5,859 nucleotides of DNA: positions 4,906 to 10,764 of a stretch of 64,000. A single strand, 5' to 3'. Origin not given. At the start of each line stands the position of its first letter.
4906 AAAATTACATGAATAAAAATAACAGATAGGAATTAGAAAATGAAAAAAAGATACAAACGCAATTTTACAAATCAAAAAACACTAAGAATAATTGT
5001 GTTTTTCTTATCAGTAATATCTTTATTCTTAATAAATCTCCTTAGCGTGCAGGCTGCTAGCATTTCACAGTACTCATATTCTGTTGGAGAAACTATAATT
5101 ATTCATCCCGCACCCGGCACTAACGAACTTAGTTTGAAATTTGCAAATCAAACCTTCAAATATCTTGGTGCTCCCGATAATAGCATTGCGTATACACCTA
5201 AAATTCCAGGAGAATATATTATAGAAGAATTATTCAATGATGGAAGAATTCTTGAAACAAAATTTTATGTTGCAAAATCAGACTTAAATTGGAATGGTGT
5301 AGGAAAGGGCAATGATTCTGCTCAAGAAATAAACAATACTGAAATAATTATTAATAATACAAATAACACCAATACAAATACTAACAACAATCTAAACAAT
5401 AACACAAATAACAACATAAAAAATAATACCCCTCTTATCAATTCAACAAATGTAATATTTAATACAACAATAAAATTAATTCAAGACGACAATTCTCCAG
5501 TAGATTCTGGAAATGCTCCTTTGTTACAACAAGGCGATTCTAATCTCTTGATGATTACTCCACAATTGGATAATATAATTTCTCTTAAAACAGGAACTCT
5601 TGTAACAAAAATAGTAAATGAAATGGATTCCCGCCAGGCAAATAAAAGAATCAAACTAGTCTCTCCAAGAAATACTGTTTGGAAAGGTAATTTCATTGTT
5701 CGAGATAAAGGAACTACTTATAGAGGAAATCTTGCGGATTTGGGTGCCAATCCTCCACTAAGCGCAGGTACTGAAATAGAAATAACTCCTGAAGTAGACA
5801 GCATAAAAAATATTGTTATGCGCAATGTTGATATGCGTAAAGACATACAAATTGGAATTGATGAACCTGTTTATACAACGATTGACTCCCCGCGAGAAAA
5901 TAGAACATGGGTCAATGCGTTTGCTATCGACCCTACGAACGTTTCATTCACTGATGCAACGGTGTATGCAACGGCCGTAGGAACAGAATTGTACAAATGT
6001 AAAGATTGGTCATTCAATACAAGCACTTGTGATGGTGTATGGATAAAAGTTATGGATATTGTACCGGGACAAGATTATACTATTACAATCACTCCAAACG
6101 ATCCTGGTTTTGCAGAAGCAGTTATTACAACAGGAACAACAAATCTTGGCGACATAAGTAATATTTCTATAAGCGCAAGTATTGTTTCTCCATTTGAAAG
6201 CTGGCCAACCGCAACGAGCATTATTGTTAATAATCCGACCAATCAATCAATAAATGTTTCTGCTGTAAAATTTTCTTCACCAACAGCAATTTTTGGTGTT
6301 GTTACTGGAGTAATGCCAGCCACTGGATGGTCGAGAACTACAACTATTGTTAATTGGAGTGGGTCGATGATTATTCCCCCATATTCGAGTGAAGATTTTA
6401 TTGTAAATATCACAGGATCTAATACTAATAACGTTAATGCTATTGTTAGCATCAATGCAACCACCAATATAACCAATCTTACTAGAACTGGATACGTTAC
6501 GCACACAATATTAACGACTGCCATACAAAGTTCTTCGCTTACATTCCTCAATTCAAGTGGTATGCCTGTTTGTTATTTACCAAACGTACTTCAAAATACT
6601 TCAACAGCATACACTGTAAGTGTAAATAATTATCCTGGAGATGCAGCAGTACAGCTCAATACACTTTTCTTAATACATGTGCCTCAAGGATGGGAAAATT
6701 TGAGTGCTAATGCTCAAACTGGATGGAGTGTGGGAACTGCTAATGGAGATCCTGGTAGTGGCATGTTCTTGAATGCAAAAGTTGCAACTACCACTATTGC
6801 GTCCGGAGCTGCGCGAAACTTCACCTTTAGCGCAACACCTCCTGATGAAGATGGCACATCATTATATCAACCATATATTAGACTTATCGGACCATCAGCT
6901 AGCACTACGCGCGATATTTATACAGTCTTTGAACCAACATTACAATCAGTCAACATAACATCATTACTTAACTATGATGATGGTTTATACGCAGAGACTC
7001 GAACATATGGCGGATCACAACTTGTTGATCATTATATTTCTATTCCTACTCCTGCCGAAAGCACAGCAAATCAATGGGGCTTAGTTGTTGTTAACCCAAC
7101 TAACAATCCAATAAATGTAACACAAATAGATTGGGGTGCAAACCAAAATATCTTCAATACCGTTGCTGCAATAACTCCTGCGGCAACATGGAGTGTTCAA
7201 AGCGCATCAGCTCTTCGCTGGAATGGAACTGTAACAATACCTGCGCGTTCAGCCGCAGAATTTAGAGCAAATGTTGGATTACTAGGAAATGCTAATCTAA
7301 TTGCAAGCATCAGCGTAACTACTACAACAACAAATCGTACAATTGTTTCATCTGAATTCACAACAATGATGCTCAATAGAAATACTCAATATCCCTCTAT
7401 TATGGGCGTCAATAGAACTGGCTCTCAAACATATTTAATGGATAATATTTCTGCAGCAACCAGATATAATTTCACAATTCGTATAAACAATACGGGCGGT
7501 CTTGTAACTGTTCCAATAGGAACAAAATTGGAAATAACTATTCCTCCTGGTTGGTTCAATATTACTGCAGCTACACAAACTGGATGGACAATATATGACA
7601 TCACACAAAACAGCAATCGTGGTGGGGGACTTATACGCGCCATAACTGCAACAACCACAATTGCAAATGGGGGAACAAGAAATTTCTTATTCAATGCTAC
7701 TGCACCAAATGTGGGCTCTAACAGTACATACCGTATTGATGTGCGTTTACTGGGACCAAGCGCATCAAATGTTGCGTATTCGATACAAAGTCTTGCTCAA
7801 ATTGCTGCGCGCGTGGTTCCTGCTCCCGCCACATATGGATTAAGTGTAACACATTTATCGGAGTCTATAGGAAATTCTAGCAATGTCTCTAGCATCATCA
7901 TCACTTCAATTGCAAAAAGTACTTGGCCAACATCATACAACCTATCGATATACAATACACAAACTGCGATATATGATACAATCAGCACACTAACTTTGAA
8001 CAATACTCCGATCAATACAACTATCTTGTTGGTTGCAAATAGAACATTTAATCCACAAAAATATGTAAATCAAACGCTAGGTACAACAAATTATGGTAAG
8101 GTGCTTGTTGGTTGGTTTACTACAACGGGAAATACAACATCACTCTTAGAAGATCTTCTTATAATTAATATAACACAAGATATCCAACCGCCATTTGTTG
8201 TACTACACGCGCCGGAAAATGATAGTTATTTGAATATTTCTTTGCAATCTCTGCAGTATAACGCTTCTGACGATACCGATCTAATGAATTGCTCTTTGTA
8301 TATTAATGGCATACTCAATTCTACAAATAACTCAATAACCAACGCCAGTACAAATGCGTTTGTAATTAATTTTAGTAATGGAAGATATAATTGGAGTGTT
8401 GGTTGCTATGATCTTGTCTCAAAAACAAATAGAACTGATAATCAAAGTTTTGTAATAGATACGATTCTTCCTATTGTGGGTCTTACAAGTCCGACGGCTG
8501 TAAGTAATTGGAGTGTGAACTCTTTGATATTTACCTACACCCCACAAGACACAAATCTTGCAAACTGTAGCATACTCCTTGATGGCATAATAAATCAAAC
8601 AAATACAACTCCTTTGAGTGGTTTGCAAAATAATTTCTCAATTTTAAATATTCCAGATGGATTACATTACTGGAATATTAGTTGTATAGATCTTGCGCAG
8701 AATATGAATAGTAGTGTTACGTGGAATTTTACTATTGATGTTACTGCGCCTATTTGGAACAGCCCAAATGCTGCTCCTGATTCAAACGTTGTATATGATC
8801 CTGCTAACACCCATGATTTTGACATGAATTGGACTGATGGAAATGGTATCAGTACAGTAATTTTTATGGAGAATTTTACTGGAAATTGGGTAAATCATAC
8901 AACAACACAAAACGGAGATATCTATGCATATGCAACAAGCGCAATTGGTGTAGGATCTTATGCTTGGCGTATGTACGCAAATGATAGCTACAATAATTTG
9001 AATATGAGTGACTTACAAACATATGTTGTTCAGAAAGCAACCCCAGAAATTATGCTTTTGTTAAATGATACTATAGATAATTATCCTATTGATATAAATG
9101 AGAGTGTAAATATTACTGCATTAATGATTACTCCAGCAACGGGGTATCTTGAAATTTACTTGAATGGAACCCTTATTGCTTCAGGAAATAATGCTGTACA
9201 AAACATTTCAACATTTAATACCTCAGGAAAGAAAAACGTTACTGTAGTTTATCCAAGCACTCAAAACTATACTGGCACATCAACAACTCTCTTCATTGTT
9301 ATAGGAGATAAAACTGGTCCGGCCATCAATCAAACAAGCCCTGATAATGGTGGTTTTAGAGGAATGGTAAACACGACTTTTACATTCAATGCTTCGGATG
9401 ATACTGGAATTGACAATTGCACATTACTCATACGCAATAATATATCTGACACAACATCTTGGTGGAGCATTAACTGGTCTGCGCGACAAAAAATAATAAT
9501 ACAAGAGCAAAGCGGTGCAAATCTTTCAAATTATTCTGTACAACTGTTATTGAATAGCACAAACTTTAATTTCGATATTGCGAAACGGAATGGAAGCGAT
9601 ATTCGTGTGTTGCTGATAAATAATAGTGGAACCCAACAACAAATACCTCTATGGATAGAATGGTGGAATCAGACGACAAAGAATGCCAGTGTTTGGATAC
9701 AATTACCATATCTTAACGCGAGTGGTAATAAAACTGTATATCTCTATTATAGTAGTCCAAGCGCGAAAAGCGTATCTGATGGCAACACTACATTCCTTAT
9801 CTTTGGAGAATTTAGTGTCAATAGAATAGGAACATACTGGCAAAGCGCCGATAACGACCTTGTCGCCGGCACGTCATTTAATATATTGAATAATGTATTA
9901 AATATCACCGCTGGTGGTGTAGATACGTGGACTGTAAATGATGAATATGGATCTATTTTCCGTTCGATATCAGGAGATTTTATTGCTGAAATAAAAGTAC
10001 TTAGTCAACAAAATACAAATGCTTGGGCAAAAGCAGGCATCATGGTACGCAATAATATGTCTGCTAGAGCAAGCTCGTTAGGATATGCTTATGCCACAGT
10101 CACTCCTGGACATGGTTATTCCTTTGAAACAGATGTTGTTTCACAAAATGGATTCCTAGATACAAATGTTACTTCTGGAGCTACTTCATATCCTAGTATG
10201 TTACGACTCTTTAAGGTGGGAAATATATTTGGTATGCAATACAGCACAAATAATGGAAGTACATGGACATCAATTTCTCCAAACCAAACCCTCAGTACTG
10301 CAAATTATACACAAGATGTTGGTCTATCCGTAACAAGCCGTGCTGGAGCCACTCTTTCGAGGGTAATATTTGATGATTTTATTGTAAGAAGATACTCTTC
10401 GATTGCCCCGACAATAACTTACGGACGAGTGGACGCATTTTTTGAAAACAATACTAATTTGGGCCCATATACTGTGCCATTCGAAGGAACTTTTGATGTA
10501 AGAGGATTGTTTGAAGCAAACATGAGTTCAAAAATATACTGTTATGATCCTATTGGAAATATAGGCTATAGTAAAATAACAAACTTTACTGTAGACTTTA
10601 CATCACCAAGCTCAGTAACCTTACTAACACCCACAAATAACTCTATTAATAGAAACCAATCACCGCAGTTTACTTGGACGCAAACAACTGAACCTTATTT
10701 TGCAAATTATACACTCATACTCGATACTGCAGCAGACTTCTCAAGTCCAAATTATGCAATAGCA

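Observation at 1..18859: About 19 kb of three consecutive giant, heavily sequon-loaded surface proteins sharing modules and a paralogous C-terminal domain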

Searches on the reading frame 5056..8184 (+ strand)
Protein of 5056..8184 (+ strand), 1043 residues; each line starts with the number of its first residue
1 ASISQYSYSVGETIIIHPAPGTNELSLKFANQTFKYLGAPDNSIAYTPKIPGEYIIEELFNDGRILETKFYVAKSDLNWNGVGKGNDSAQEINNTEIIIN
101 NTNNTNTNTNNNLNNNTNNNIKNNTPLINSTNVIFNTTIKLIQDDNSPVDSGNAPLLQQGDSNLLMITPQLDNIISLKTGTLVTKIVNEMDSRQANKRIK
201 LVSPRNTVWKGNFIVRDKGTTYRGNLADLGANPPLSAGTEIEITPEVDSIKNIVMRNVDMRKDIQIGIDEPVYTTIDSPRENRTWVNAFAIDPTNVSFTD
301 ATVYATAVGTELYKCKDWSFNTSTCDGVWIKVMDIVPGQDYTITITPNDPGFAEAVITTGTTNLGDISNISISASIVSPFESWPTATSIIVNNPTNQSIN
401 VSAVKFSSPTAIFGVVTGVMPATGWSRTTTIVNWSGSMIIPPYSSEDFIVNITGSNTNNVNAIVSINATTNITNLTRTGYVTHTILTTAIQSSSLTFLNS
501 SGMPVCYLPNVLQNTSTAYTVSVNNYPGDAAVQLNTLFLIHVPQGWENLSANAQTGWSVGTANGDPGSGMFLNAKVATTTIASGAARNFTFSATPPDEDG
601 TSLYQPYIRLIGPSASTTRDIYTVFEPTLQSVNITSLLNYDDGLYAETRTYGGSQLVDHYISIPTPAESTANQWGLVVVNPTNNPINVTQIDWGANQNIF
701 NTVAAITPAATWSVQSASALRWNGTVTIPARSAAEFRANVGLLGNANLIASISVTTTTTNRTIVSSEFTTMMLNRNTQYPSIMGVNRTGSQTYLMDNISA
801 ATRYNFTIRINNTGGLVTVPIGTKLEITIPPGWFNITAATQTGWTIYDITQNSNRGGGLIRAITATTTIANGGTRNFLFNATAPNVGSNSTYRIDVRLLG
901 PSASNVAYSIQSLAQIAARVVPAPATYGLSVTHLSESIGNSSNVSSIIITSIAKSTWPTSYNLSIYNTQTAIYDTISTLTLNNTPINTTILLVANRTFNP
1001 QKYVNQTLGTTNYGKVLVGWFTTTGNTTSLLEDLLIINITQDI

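Call 63: find_homologous_proteins(query=window:5056-8184:+, max_evalue=0.00001)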
Query window:5056-8184:+ (1043 aa): 2 proteins with E <= 0.00001 among 8000 candidates.
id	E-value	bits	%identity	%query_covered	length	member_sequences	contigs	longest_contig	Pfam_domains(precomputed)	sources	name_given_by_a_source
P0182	5.6e-17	80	40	11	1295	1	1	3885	PF13385.14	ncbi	ncbi:LamG domain-containing protein, partial [Nanoarchaeota archaeon]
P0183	3.4e-15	74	38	11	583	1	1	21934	-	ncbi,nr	ncbi:MAG: hypothetical protein NTY90_04975, partial [Candidatus Micrarchaeota archaeon]|nr:hypotheti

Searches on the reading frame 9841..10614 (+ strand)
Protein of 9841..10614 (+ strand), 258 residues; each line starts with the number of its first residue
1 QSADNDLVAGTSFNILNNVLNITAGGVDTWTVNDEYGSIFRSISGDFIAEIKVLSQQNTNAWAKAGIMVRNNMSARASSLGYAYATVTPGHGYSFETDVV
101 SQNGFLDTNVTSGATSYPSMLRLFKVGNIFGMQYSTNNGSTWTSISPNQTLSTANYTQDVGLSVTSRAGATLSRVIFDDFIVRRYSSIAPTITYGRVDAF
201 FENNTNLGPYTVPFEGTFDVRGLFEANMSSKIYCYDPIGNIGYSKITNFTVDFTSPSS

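Call 67: search_protein_families(library=pfam, proteins=[window:9841-10614:+], max_evalue=0.05)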
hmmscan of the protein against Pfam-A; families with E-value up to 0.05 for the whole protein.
window:9841-10614:+ (258 aa): 1 family
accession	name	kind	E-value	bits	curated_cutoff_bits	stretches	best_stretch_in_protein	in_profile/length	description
PF13632.12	Glyco_trans_2_3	-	0.0025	18.1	27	1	48-132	30-115/198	Glycosyl transferase family group 2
